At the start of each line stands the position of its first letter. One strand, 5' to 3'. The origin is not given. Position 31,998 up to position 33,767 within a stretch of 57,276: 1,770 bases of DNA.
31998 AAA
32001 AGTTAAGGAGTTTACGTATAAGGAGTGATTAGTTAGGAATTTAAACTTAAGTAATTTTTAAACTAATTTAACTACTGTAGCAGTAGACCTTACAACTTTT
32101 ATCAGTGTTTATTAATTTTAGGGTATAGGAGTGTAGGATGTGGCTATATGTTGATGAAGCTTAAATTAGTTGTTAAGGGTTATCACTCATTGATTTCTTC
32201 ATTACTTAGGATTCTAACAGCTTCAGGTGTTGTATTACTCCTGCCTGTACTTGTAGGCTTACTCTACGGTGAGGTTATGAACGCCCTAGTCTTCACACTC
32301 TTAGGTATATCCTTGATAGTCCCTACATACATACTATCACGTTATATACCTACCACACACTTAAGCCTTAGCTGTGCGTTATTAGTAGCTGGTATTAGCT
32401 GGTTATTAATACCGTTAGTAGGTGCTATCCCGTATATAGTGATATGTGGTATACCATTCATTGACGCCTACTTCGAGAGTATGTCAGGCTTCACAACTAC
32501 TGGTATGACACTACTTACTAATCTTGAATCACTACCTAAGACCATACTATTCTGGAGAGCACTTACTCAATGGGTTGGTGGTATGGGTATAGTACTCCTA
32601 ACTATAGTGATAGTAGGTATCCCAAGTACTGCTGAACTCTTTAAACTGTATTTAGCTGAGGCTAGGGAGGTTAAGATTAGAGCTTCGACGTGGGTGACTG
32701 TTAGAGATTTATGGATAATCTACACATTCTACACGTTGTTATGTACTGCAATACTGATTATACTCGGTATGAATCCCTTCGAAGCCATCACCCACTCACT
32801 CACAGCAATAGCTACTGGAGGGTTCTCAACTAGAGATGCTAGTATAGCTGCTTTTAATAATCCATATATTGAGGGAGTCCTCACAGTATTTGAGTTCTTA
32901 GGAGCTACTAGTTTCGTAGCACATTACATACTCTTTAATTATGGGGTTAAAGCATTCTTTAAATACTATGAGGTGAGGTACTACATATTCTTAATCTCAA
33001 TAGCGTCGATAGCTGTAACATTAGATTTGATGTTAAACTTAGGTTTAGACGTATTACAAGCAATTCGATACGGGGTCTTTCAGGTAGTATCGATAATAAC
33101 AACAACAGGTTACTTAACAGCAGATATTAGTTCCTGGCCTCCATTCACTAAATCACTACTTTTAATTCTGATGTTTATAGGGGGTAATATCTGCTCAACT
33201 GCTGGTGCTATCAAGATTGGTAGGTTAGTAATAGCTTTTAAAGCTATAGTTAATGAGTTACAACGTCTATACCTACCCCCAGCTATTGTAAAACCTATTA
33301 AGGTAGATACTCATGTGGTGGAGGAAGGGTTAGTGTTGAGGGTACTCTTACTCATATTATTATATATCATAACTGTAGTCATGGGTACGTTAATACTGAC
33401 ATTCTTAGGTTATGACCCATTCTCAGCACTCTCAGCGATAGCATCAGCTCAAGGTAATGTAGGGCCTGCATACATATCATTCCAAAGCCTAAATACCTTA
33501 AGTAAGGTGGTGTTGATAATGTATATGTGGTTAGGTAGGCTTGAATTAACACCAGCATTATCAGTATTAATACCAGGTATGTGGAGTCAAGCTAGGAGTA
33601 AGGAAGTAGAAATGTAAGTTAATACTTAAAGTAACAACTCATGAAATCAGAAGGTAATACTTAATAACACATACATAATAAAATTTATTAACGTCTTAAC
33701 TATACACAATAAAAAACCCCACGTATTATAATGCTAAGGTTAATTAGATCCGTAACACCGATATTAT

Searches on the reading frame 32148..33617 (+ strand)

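Call 33: search_protein_families(library=pfam, proteins=[window:32148-33617:+], max_evalue=0.00001)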
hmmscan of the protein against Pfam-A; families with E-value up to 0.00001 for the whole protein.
window:32148-33617:+ (489 aa): 1 family
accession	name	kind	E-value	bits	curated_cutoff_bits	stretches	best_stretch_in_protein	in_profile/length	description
PF02386.22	TrkH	-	6.2e-61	206.8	27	1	103-471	62-487/502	Cation transport protein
